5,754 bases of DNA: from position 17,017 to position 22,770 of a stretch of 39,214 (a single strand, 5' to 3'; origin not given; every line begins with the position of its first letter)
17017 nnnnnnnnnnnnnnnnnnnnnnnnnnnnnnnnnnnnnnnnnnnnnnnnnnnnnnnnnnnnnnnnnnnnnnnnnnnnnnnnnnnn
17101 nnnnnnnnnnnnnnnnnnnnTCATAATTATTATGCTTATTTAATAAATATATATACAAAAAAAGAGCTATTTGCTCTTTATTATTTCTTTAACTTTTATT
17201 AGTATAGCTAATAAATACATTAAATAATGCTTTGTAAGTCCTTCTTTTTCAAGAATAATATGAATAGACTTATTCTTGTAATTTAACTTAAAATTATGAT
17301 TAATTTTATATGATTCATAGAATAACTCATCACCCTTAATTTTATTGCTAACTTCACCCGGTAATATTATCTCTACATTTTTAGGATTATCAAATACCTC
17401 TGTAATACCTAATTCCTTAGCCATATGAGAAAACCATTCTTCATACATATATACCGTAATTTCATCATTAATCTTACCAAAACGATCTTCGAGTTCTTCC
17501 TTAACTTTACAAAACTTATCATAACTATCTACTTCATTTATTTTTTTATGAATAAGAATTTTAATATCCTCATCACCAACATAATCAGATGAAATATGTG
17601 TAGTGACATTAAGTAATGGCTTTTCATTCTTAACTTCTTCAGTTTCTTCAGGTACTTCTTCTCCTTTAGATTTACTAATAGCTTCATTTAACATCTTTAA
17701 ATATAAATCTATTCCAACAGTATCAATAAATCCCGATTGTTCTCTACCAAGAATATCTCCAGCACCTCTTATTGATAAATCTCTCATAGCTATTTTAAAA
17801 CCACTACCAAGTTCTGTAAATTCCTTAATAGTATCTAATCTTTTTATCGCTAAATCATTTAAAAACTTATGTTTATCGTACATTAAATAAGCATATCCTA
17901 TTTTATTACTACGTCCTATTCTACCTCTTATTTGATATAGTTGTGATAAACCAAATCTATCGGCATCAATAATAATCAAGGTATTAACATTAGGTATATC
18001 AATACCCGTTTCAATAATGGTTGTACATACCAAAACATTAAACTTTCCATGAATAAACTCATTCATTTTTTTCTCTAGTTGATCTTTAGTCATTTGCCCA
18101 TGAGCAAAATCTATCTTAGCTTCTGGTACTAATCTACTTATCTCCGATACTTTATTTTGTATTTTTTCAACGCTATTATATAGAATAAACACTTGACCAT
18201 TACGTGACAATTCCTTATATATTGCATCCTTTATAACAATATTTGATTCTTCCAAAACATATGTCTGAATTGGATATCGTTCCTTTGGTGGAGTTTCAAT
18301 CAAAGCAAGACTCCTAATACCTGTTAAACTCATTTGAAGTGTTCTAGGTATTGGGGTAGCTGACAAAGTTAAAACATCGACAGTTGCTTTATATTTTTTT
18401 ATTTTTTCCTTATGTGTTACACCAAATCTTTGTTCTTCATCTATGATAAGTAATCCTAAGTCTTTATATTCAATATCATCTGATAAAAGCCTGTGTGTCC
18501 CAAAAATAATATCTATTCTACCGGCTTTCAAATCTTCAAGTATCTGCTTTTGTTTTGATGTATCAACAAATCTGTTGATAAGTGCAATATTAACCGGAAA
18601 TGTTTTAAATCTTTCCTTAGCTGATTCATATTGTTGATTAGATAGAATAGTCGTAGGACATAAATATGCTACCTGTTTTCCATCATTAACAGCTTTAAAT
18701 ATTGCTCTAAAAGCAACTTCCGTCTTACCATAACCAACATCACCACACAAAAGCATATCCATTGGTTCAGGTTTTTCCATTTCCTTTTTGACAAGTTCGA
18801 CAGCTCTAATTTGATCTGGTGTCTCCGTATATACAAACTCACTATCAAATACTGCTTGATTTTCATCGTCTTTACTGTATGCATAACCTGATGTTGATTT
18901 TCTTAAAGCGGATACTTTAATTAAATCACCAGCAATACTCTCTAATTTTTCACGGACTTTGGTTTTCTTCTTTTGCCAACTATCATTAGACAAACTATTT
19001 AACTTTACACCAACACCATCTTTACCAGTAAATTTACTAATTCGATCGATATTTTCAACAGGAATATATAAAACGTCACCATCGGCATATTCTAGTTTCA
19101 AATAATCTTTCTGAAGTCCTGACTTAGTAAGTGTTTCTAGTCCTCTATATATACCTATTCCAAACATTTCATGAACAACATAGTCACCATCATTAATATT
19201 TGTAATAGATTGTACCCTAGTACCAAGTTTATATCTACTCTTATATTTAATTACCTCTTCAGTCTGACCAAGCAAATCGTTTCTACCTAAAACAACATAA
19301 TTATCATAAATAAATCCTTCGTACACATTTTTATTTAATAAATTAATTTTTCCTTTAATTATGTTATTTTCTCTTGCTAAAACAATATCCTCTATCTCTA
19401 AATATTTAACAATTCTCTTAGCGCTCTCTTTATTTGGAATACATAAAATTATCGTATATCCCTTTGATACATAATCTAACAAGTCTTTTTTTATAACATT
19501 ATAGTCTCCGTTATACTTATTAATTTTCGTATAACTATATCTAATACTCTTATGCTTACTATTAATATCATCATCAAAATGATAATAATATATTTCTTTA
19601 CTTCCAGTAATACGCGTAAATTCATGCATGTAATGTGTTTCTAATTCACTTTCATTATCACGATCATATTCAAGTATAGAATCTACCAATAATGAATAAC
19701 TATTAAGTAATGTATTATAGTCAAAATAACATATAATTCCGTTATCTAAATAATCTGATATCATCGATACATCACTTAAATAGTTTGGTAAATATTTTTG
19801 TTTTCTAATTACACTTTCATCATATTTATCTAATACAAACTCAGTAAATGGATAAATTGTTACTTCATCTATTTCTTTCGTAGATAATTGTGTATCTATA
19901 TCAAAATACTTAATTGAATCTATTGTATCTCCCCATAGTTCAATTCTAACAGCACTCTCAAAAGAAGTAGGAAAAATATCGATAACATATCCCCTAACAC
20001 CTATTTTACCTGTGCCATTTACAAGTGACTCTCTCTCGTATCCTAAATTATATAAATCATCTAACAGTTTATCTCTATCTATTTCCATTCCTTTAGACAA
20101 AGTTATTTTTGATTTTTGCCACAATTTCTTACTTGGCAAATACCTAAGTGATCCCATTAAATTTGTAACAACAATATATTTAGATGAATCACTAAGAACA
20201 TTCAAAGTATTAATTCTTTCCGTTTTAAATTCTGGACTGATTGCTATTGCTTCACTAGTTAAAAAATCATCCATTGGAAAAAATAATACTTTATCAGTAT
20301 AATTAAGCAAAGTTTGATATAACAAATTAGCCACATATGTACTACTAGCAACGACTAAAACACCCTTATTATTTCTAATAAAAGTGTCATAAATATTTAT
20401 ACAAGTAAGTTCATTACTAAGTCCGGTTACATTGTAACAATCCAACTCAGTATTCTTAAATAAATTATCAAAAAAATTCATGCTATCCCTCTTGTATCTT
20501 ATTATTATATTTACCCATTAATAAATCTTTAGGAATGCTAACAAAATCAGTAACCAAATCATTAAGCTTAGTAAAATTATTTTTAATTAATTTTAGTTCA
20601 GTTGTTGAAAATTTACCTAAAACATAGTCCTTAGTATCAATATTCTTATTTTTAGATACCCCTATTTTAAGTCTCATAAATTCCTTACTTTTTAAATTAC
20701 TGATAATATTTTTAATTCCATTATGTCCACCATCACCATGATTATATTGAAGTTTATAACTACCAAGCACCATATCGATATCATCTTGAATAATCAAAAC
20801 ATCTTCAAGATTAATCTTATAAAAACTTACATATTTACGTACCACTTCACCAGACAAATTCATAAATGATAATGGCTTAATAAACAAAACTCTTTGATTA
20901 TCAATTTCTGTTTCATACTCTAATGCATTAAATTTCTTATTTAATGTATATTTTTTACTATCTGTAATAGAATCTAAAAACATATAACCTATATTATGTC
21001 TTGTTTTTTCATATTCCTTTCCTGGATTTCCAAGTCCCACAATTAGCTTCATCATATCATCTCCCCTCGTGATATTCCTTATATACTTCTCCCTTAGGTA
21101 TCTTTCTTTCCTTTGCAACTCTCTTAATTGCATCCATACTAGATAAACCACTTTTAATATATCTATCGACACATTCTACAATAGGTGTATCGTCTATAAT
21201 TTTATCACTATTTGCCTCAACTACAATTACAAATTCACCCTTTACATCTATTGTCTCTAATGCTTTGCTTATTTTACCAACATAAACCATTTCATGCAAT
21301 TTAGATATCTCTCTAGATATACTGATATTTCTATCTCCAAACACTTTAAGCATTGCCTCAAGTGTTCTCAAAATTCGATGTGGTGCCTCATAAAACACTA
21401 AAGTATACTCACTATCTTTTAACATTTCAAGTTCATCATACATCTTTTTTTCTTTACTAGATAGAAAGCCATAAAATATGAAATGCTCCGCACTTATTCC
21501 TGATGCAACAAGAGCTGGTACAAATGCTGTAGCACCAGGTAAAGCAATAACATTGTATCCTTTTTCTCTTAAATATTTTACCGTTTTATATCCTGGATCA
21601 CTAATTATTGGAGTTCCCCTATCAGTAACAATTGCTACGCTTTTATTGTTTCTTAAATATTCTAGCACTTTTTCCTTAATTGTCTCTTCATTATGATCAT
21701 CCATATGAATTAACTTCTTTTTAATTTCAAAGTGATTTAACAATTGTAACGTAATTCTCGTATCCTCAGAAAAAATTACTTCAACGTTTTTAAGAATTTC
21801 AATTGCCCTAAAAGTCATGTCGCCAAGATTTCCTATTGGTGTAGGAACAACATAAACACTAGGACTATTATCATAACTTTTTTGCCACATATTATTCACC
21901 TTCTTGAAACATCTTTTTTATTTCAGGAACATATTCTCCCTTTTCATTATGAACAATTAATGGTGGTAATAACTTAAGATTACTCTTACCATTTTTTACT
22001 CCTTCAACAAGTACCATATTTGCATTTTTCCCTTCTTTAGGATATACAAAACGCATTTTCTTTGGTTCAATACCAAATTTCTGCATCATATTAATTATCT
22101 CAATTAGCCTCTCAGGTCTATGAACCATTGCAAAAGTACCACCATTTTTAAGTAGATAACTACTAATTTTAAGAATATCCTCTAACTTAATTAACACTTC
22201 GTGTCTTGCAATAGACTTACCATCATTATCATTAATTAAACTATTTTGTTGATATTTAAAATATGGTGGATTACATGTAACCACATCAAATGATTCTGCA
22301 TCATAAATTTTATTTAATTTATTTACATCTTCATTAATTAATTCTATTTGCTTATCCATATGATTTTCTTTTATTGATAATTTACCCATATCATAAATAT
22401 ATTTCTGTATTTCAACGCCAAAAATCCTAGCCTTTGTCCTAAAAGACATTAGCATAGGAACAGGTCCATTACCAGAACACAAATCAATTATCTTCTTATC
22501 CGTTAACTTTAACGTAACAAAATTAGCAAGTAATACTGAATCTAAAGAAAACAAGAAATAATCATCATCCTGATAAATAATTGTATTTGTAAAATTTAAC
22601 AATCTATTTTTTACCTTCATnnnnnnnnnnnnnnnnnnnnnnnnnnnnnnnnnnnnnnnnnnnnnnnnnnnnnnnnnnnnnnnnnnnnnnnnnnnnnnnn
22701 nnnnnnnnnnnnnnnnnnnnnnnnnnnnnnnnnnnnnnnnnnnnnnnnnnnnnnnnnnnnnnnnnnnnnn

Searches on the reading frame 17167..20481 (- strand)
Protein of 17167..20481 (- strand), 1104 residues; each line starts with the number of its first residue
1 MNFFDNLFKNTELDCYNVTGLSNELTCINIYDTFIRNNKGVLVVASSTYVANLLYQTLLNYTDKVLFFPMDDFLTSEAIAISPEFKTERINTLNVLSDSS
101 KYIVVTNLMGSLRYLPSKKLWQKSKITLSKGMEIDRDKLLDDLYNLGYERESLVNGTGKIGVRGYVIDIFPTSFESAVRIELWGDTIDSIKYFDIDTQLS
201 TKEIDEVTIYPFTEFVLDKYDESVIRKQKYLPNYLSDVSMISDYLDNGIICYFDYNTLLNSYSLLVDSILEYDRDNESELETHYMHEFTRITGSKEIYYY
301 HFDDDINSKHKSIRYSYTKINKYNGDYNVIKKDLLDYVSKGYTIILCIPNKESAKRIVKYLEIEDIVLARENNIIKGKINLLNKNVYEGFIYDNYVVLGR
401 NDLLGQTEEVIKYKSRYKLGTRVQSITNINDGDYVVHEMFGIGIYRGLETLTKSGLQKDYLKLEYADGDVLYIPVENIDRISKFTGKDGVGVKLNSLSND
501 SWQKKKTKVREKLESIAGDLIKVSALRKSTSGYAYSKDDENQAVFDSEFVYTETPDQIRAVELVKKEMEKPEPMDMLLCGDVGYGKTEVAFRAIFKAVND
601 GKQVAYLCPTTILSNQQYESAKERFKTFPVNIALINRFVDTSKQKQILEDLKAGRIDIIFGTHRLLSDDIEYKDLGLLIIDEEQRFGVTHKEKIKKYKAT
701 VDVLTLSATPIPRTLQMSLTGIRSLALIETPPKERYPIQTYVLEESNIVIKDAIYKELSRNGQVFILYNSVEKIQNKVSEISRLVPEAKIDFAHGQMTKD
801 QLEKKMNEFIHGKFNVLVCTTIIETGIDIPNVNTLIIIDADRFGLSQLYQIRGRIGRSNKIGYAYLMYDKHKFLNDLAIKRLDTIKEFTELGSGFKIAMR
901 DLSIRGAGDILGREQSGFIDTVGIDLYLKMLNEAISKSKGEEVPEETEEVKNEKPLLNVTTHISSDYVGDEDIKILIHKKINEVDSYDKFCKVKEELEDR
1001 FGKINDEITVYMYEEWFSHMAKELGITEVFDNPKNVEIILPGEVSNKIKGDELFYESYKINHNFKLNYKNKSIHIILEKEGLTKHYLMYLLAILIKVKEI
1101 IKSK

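Call 28: search_protein_families(library=pfam, proteins=[window:17167-20481:-])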
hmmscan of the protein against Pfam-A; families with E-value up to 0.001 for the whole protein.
window:17167-20481:- (1104 aa): 7 families
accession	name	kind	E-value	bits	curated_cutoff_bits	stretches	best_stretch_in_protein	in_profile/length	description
PF00270.35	DEAD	-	1.4e-29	103.5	26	1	554-716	1-165/167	DEAD/DEAH box helicase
PF17757.6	UvrB_inter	-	2.2e-26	92.2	22.9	1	126-215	1-91/91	UvrB interaction domain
PF00271.37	Helicase_C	-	2.8e-25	89.1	23.5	1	753-858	5-109/110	Helicase conserved C-terminal domain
PF02559.22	CarD_TRCF_RID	-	4.7e-20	71.9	23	1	430-484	2-56/57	CarD-like/TRCF RID domain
PF03461.20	TRCF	-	2.2e-13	50.8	25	1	957-1042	1-86/95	TRCF domain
PF04851.21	ResIII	-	1.7e-10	41.5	22.5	1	554-710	5-162/164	Type III restriction enzyme, res subunit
PF22590.2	Cas3-like_C_2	-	0.00011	22.9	27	1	761-859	2-105/106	CRISPR-associated nuclease/helicase Cas3, C-terminal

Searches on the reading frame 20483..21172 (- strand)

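Call 28: search_protein_families(library=pfam, proteins=[window:20483-21172:-])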
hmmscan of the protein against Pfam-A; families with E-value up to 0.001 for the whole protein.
window:20483-21172:- (229 aa): 1 family
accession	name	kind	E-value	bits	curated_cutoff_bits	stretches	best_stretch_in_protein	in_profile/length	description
PF01195.25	Pept_tRNA_hydro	-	2e-57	194.4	27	1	43-217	1-177/183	Peptidyl-tRNA hydrolase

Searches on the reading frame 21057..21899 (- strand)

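Call 28: search_protein_families(library=pfam, proteins=[window:21057-21899:-])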
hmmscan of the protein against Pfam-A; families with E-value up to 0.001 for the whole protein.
window:21057-21899:- (280 aa): 1 family
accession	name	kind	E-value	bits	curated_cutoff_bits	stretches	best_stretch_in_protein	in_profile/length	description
PF00590.25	TP_methylase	-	2.1e-30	106.7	27.8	1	15-212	2-210/212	Tetrapyrrole (Corrin/Porphyrin) Methylases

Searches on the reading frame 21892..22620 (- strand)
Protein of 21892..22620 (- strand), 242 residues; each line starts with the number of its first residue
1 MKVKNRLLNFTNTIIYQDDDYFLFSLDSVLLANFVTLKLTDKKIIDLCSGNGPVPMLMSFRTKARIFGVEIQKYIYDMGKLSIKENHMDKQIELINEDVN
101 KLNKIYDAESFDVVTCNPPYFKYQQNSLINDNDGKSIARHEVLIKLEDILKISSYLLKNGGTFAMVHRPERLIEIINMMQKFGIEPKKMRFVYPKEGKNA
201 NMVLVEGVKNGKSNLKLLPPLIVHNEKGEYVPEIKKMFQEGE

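Call 28: search_protein_families(library=pfam, proteins=[window:21892-22620:-])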
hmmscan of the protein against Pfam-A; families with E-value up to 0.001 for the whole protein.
window:21892-22620:- (242 aa): 9 families
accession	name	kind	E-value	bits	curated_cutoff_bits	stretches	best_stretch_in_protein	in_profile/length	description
PF05175.20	MTS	-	2.6e-08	34.1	23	1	29-125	22-113/170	Methyltransferase small domain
PF03602.21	Cons_hypoth95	-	1.8e-06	28.2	24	1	29-144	28-148/182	Conserved hypothetical protein 95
PF13847.12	Methyltransf_31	-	1.6e-05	25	27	1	41-166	4-110/145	Methyltransferase domain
PF13649.12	Methyltransf_25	-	1.8e-05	25.8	27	1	44-118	1-72/97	Methyltransferase domain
PF07669.17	Eco57I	-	0.00011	22.8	25.3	1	80-135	47-104/171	Eco57I restriction-modification methylase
PF02384.22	N6_Mtase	-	0.00011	22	20.4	1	61-169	75-185/311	N-6 DNA Methylase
PF05971.18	Methyltransf_10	-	0.00016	21.6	23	1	38-127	100-194/299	RNA methyltransferase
PF01170.24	UPF0020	-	0.00019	21.7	22.3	1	60-121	73-132/197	RMKL-like, methyltransferase domain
PF08241.18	Methyltransf_11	-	0.00043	21.3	21.2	0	46-117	2-67/95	Methyltransferase domain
